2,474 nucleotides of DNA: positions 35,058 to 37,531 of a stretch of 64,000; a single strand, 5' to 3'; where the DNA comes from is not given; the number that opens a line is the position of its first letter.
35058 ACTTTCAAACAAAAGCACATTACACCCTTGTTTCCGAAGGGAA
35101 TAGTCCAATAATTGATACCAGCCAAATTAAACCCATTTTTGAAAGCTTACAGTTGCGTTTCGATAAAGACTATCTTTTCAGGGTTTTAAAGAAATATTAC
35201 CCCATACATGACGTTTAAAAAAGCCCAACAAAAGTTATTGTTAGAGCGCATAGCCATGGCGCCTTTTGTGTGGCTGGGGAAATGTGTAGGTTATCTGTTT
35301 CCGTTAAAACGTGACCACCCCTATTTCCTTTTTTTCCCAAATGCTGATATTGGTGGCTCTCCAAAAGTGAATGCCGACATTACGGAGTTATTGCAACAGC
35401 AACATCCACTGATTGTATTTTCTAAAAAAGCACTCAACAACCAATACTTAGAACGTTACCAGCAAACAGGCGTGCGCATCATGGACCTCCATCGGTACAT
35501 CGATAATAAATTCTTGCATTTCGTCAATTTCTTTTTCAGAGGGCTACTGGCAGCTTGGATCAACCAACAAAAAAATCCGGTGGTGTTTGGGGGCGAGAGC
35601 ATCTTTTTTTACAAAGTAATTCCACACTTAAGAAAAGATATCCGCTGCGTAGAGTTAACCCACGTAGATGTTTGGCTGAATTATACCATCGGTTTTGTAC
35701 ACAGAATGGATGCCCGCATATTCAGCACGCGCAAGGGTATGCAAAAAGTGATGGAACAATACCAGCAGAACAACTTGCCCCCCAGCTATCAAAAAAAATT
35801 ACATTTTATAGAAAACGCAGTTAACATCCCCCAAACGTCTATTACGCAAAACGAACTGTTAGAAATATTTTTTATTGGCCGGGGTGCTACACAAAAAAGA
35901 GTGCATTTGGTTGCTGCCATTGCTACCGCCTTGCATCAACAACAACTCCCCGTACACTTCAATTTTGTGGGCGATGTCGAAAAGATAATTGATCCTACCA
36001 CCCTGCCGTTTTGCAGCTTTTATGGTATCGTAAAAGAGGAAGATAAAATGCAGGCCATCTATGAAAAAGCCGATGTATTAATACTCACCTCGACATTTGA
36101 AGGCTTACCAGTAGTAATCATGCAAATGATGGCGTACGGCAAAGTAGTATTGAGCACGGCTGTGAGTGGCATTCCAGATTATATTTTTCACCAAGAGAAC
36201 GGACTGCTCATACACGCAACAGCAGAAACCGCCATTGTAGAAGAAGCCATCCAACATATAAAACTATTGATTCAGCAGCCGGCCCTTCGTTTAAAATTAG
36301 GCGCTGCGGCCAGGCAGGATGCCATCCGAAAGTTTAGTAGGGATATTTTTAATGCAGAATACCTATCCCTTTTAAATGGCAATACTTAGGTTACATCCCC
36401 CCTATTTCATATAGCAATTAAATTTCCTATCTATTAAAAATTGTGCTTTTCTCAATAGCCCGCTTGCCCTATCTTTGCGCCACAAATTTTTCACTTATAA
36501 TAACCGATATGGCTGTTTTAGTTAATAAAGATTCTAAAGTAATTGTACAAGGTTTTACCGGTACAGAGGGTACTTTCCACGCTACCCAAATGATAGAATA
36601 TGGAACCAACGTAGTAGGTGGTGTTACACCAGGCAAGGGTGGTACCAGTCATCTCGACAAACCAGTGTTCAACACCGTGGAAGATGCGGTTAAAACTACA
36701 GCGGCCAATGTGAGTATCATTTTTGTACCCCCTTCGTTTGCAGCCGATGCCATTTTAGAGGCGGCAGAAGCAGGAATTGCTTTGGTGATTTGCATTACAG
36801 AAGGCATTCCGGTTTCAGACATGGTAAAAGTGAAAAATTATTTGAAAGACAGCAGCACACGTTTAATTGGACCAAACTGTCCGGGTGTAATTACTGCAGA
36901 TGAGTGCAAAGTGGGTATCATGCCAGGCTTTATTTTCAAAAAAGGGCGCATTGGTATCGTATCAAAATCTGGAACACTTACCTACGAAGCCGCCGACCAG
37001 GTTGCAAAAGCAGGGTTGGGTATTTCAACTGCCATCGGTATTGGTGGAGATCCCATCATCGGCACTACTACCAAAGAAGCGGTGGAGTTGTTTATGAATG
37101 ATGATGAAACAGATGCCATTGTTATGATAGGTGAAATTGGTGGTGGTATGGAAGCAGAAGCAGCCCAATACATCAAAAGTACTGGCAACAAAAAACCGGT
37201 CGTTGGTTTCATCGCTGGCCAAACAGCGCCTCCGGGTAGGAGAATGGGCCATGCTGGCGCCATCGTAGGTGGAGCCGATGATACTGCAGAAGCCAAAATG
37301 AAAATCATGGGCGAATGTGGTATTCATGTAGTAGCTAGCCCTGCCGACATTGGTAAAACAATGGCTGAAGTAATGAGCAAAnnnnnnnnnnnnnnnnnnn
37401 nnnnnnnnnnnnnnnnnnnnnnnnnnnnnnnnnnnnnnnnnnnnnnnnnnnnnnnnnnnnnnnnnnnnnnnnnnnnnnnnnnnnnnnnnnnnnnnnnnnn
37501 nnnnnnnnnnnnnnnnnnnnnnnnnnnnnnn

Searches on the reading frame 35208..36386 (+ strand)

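Call 83: search_protein_families(library=pfam, proteins=[window:35208-36386:+], max_evalue=0.00001)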
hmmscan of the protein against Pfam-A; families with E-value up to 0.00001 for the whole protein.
window:35208-36386:+ (393 aa): 2 families
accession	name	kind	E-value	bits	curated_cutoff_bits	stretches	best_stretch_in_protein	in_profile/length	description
PF13692.12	Glyco_trans_1_4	-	4.9e-20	72.7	27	1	220-349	4-138/142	Glycosyl transferases group 1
PF00534.26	Glycos_transf_1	-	6.7e-19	68.5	26.4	1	217-370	15-171/172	Glycosyl transferases group 1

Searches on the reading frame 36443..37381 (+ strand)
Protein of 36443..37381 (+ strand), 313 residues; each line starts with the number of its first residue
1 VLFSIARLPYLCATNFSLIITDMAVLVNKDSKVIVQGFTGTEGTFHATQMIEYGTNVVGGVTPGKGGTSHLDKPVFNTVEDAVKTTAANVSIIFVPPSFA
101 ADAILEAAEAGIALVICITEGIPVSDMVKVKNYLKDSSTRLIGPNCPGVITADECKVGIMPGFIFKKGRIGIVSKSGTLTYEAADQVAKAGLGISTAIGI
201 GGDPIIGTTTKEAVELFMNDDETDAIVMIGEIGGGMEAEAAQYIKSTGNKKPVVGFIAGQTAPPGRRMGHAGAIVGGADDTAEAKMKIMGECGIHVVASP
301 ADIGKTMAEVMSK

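Call 23: find_encoding_contigs(protein=window:36443-37381:+, flank=3000, max_places=10)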
Protein window:36443-37381:+ (313 aa): no gene with exactly this product is on record in the collection.

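Call 83: search_protein_families(library=pfam, proteins=[window:36443-37381:+], max_evalue=0.00001)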
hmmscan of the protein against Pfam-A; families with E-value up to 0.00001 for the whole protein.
window:36443-37381:+ (313 aa): 4 families
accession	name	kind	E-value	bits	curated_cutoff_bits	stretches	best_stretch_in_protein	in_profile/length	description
PF02629.25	CoA_binding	-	6.1e-30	104.3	22.3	1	28-121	1-97/97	CoA binding domain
PF00549.24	Ligase_CoA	-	3e-22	79.5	24.5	1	173-285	1-118/128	CoA-ligase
PF13607.11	Succ_CoA_lig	-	1.4e-11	44.7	27.4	1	167-298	1-126/138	Succinyl-CoA ligase like flavodoxin domain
PF13380.12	CoA_binding_2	-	3.1e-06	28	22.8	0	48-150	21-114/116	CoA binding domain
